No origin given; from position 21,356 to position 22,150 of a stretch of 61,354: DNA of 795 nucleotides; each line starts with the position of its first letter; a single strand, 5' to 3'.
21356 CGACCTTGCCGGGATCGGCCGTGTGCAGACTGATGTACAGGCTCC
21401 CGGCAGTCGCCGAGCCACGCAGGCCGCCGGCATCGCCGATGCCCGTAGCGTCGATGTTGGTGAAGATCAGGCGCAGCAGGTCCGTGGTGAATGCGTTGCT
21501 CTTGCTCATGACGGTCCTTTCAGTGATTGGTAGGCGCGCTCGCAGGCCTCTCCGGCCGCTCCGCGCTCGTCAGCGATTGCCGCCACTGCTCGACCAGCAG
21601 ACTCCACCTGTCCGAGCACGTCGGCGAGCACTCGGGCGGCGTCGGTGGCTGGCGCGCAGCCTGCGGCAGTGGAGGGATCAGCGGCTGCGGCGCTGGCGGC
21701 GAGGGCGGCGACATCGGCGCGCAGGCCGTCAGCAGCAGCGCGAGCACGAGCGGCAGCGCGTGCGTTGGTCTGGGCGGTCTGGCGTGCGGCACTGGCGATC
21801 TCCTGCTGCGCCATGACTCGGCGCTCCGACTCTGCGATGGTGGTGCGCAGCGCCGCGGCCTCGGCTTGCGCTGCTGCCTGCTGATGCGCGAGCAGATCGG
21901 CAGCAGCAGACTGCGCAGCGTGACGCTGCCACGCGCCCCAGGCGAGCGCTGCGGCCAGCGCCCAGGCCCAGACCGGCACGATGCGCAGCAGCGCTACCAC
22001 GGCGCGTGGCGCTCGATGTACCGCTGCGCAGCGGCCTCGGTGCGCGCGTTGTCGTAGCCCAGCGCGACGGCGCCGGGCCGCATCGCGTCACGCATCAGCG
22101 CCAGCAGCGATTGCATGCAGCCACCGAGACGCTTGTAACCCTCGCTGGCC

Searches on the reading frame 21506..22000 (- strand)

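Call 95: search_protein_families(library=pfam, proteins=[window:21506-22000:-], max_evalue=0.001)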
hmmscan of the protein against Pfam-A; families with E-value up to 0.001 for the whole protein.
window:21506-22000:- (164 aa): 1 family
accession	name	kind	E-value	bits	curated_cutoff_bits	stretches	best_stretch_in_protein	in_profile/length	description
PF10721.14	DUF2514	-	8.7e-17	62.1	26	1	15-161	10-160/161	Protein of unknown function (DUF2514)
